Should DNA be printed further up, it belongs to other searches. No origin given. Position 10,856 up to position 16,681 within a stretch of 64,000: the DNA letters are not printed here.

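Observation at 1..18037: Hybrid NRPS-PKS-NRPS assembly line, only partly in the window, that I cannot match to a characterised cluster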

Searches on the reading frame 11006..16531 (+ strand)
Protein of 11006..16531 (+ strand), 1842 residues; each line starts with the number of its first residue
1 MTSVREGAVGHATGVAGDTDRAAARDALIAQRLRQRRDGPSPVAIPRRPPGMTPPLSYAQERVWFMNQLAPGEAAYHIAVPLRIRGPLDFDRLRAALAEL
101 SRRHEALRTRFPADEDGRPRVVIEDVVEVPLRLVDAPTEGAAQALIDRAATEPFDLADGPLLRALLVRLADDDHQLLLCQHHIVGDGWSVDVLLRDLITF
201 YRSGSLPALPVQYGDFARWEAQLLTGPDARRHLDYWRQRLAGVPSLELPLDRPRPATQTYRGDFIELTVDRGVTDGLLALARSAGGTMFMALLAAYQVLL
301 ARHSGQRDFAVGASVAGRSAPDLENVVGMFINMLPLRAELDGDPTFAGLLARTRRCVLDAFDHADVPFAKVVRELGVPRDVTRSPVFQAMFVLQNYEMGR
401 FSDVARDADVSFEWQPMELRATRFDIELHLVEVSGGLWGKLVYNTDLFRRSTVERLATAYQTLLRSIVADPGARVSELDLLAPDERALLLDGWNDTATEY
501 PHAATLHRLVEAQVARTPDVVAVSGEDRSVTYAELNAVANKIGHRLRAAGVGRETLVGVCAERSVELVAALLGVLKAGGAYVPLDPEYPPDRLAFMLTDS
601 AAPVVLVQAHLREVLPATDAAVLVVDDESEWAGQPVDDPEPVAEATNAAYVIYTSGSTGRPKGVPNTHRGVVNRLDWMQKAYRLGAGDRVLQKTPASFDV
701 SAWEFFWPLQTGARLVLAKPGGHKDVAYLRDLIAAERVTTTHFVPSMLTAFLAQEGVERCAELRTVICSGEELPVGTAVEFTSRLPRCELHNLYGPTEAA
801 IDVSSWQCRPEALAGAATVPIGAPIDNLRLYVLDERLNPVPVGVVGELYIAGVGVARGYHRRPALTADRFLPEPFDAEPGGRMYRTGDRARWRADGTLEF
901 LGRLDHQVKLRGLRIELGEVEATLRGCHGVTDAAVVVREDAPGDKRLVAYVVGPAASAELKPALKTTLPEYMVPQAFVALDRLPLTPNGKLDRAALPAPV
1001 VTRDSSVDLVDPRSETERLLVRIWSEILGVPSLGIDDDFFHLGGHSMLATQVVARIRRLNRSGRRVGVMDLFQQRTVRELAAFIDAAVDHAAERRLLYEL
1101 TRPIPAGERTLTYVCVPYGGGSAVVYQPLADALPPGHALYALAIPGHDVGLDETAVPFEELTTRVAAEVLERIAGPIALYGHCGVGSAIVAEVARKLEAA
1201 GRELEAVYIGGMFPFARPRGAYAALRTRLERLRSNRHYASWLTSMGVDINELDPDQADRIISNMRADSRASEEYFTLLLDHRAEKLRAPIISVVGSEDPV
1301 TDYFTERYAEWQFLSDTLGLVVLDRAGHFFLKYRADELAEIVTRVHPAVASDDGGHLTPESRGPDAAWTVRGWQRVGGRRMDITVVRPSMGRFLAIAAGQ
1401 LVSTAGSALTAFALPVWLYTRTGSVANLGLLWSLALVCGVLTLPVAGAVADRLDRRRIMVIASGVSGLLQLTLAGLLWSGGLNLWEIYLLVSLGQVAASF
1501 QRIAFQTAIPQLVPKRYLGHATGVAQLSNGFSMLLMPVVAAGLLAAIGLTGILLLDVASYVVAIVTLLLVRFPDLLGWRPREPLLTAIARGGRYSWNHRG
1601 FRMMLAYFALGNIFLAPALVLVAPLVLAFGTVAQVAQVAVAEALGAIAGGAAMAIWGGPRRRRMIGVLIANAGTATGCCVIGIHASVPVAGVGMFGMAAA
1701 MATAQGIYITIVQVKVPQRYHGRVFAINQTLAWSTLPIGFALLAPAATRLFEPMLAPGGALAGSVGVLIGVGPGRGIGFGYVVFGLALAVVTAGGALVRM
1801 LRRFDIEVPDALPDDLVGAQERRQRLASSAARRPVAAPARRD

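Call 7: search_protein_families(library=pfam, proteins=[window:11006-16531:+], max_evalue=0.001)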
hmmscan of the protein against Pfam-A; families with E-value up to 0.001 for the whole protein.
window:11006-16531:+ (1842 aa): 7 families
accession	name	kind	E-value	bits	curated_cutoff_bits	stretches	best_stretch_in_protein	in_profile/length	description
PF00668.25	Condensation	-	3.2e-112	376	30.6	1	55-490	6-456/456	Condensation domain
PF00501.34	AMP-binding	-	1.6e-90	304.1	29.9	1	511-860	2-384/384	AMP-binding enzyme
PF07690.21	MFS_1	-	1.6e-22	80.3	33.4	1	1397-1731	2-338/347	Major Facilitator Superfamily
PF00975.26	Thioesterase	-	3.3e-16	60.6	26.4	1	1114-1342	4-222/226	Thioesterase domain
PF00550.31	PP-binding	-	1.7e-13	51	20.8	1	1019-1084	2-67/67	Phosphopantetheine attachment site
PF13193.12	AMP-binding_C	-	7e-12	46.5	24.5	1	919-990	1-76/76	AMP-binding enzyme C-terminal domain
PF05977.19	MFS_3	-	1.1e-09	37.7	27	1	1395-1742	14-362/524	Transmembrane secretion effector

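Call 92: find_homologous_proteins(query=window:11006-16531:+, max_evalue=1e-150)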
Query window:11006-16531:+ (1842 aa): 4316 proteins with E <= 1e-150 among 8000 candidates; the best 120 are listed.
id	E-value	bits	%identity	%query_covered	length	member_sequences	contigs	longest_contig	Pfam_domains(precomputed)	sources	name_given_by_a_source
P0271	0.0e+0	3984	100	97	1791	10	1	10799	PF00668.26,PF00550.32,PF05977.20,PF00501.35,PF13193.13,PF00975.27,PF07690.22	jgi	jgi:amino acid adenylation domain-containing protein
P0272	0.0e+0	3646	89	100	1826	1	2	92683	PF00668.26,PF00550.32,PF05977.20,PF00501.35,PF13193.13,PF00975.27,PF07690.22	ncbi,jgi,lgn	ncbi:MAG TPA: amino acid adenylation domain-containing protein [Micromonosporaceae bacterium]|jgi:am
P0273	0.0e+0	3125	77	99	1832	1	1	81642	PF00668.26,PF00550.32,PF05977.20,PF00501.35,PF13193.13,PF00975.27,PF07690.22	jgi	jgi:amino acid adenylation domain-containing protein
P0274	0.0e+0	3087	75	98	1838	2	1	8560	PF00668.26,PF00550.32,PF05977.20,PF00501.35,PF13193.13,PF00975.27,PF07690.22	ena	-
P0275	0.0e+0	3084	75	98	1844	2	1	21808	PF00668.26,PF00550.32,PF05977.20,PF00501.35,PF13193.13,PF00975.27,PF07690.22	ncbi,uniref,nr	ncbi:non-ribosomal peptide synthetase/MFS transporter [Micromonospora echinofusca]|uniref:Amino acid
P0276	0.0e+0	3068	75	97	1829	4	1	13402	PF00668.26,PF00550.32,PF05977.20,PF00501.35,PF13193.13,PF00975.27,PF07690.22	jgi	-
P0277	0.0e+0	3055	73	98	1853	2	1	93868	PF00668.26,PF00550.32,PF05977.20,PF00501.35,PF13193.13,PF00975.27,PF07690.22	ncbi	ncbi:amino acid adenylation domain-containing protein [Micromonospora sp. NPDC003197]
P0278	0.0e+0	3035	74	98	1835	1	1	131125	PF00668.26,PF00550.32,PF05977.20,PF00501.35,PF13193.13,PF00975.27,PF07690.22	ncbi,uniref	ncbi:amino acid adenylation domain-containing protein [Micromonospora sp. NPDC048063]|uniref:non-rib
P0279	0.0e+0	3033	75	98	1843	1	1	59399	PF00668.26,PF00550.32,PF05977.20,PF00501.35,PF13193.13,PF00975.27,PF07690.22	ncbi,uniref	ncbi:amino acid adenylation domain-containing protein [Micromonospora sp. NPDC005806]|uniref:non-rib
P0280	0.0e+0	3031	74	98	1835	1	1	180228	PF00668.26,PF00550.32,PF05977.20,PF00501.35,PF13193.13,PF00975.27,PF07690.22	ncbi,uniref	ncbi:amino acid adenylation domain-containing protein [Micromonospora sp. NPDC047730]|uniref:non-rib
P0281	0.0e+0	3029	74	99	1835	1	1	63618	PF00668.26,PF00550.32,PF05977.20,PF00501.35,PF13193.13,PF00975.27,PF07690.22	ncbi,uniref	ncbi:amino acid adenylation domain-containing protein [Micromonospora sp. NPDC047465]|uniref:non-rib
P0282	0.0e+0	3028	75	98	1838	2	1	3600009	PF00668.26,PF00550.32,PF05977.20,PF00501.35,PF13193.13,PF00975.27,PF07690.22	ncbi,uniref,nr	ncbi:non-ribosomal peptide synthetase/MFS transporter [Micromonospora inyonensis]|uniref:Amino acid 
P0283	0.0e+0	3028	74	98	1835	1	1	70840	PF00668.26,PF00550.32,PF05977.20,PF00501.35,PF13193.13,PF00975.27,PF07690.22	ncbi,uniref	ncbi:amino acid adenylation domain-containing protein [Micromonospora sp. NPDC002717]|uniref:non-rib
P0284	0.0e+0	3026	74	99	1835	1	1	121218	PF00668.26,PF00550.32,PF05977.20,PF00501.35,PF13193.13,PF00975.27,PF07690.22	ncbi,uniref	ncbi:amino acid adenylation domain-containing protein [Micromonospora sp. NPDC047620]|uniref:non-rib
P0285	0.0e+0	3024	74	98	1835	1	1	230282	PF00668.26,PF00550.32,PF05977.20,PF00501.35,PF13193.13,PF00975.27,PF07690.22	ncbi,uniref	ncbi:amino acid adenylation domain-containing protein [Micromonospora sp. NPDC049460]|uniref:amino a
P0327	0.0e+0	2966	73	99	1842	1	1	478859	PF00668.26,PF00550.32,PF05977.20,PF00501.35,PF13193.13,PF00975.27,PF07690.22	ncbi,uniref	ncbi:amino acid adenylation domain-containing protein [Micromonospora sp. 067-2]|uniref:non-ribosoma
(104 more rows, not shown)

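Call 93: find_encoding_contigs(protein=P0272, flank=10000, max_places=2)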
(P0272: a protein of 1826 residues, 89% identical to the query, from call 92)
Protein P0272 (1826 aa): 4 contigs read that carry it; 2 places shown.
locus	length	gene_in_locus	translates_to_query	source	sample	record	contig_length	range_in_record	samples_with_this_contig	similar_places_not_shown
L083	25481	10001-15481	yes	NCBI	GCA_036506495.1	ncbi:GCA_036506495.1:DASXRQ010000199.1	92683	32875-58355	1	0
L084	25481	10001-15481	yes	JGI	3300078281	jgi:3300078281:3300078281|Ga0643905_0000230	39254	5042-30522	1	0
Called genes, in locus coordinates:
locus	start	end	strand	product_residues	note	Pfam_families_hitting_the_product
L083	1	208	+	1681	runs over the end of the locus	PF00501:AMP-binding, PF13193:AMP-binding_C, PF00550:PP-binding, PF00668:Condensation, PF00501:AMP-binding, PF13193:AMP-binding_C, PF00550:PP-binding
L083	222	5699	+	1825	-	PF00109:ketoacyl-synt, PF02801:Ketoacyl-synt_C, PF16197:KAsynt_C_assoc, PF22336:RhiE-like_linker, PF22621:CurL-like_PKS_C, PF00698:Acyl_transf_1, PF21394:Beta-ketacyl_N, PF08659:KR, +4 more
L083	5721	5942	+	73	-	PF03621:MbtH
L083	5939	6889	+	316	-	PF02668:TauD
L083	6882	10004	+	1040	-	PF00668:Condensation, PF00501:AMP-binding, PF13193:AMP-binding_C, PF00550:PP-binding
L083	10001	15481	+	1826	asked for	PF00668:Condensation, PF00501:AMP-binding, PF13193:AMP-binding_C, PF00550:PP-binding, PF00975:Thioesterase, PF05977:MFS_3, PF07690:MFS_1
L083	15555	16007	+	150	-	PF01575:MaoC_dehydratas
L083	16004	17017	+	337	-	PF08240:ADH_N, PF00107:ADH_zinc_N, PF13602:ADH_zinc_N_2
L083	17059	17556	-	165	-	PF01814:Hemerythrin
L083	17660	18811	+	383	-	PF01594:AI-2E_transport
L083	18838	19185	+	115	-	PF02148:zf-UBP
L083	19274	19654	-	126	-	PF13581:HATPase_c_2, PF02518:HATPase_c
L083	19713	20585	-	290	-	PF14417:MEDS, PF13466:STAS_2 (weak)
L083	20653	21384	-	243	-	PF01648:ACPS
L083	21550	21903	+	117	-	PF08818:DUF1801 (weak)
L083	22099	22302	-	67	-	PF11239:DUF3040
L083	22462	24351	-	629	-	PF06965:Na_H_antiport_1, PF13462:Thioredoxin_4, PF01323:DSBA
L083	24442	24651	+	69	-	PF07311:Dodecin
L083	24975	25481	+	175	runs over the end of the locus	PF00782:DSPc (weak), PF22785:Tc-R-P (weak)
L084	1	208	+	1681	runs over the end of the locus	PF00501:AMP-binding, PF13193:AMP-binding_C, PF00550:PP-binding, PF00668:Condensation, PF00501:AMP-binding, PF13193:AMP-binding_C, PF00550:PP-binding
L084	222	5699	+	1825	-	PF00109:ketoacyl-synt, PF02801:Ketoacyl-synt_C, PF16197:KAsynt_C_assoc, PF22336:RhiE-like_linker, PF22621:CurL-like_PKS_C, PF00698:Acyl_transf_1, PF21394:Beta-ketacyl_N, PF08659:KR, +4 more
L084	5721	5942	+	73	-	PF03621:MbtH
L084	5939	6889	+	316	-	PF02668:TauD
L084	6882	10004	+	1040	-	PF00668:Condensation, PF00501:AMP-binding, PF13193:AMP-binding_C, PF00550:PP-binding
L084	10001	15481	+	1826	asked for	PF00668:Condensation, PF00501:AMP-binding, PF13193:AMP-binding_C, PF00550:PP-binding, PF00975:Thioesterase, PF05977:MFS_3, PF07690:MFS_1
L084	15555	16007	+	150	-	PF01575:MaoC_dehydratas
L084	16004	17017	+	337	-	PF08240:ADH_N, PF00107:ADH_zinc_N, PF13602:ADH_zinc_N_2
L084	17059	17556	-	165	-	PF01814:Hemerythrin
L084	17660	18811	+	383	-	PF01594:AI-2E_transport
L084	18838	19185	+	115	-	PF02148:zf-UBP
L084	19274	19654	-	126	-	PF13581:HATPase_c_2, PF02518:HATPase_c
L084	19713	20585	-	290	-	PF14417:MEDS, PF13466:STAS_2 (weak)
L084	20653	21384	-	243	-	PF01648:ACPS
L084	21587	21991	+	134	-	PF08818:DUF1801 (weak)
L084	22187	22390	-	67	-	PF11239:DUF3040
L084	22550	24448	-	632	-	PF06965:Na_H_antiport_1, PF13462:Thioredoxin_4, PF01323:DSBA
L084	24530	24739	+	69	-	PF07311:Dodecin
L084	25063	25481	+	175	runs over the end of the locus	PF00782:DSPc (weak), PF22785:Tc-R-P (weak)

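Call 95: search_protein_families(library=ncbifam, proteins=[window:11006-16531:+], max_evalue=1e-20)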
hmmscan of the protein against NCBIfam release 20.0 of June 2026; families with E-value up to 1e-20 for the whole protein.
window:11006-16531:+ (1842 aa): 55 families (the best 25 are shown)
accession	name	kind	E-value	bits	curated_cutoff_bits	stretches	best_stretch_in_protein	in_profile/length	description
NF004282.0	PRK05691.1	subfamily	1.1e-291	971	4090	1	36-1086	658-1707/4334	non-ribosomal peptide synthase/polyketide synthase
NF041803.1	NRPS_SolG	exception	5e-223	743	2200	1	60-1082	118-1153/1163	solanimycin non-ribosomal peptide synthetase SolG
NF047350.1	aureusi_NRPS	equivalog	5.6e-193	643.8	2500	2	424-1089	337-980/2373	aureusimine non-ribosomal peptide synthetase AusA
NF007605.2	PRK10252.1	equivalog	5.7e-170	567.4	2400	1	55-1204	5-1158/1292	enterobactin non-ribosomal peptide synthetase EntF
TIGR01733.1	AA-adenyl-dom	subfamily_domain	4.8e-142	473.5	317.4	1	531-935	1-409/409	amino acid adenylation domain-containing protein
NF038078.1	NRPS_MxcG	equivalog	1.5e-132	443.4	2300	1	54-1094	5-1051/1442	myxochelin non-ribosomal peptide synthetase MxcG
TIGR03443.1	alpha_am_amid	equivalog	1.8e-90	304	1030.1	2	651-960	420-756/1390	L-aminoadipate-semialdehyde dehydrogenase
NF003417.0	PRK04813.1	subfamily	5.2e-87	292.5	476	1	510-997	9-500/505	D-alanine--poly(phosphoribitol) ligase subunit DltA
TIGR01734.1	D-ala-DACP-lig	equivalog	1.1e-84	284.9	559.85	1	510-998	6-500/504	D-alanine--poly(phosphoribitol) ligase subunit DltA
NF004837.0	PRK06187.1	subfamily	1.8e-66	224.5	476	1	499-1000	3-522/531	long-chain-fatty-acid--CoA ligase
TIGR03098.1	ligase_PEP_1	hypoth_equivalog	3.2e-64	217.3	592.35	1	505-996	1-514/517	acyl-CoA ligase (AMP-forming), exosortase A system-associated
NF004511.1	PRK05852.1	equivalog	4.4e-47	160.9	650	1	506-996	1-500/505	FadD7 family fatty acid--CoA ligase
NF005863.0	PRK07798.1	subfamily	1.8e-43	148.9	543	1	505-992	5-523/540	acyl-CoA synthetase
NF005858.0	PRK07787.1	subfamily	8.8e-43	146.4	575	1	506-996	3-468/471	acyl-CoA synthetase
TIGR00900.1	2A0121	subfamily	4.4e-42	144.7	319.6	1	1393-1749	1-362/364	H+ Antiporter protein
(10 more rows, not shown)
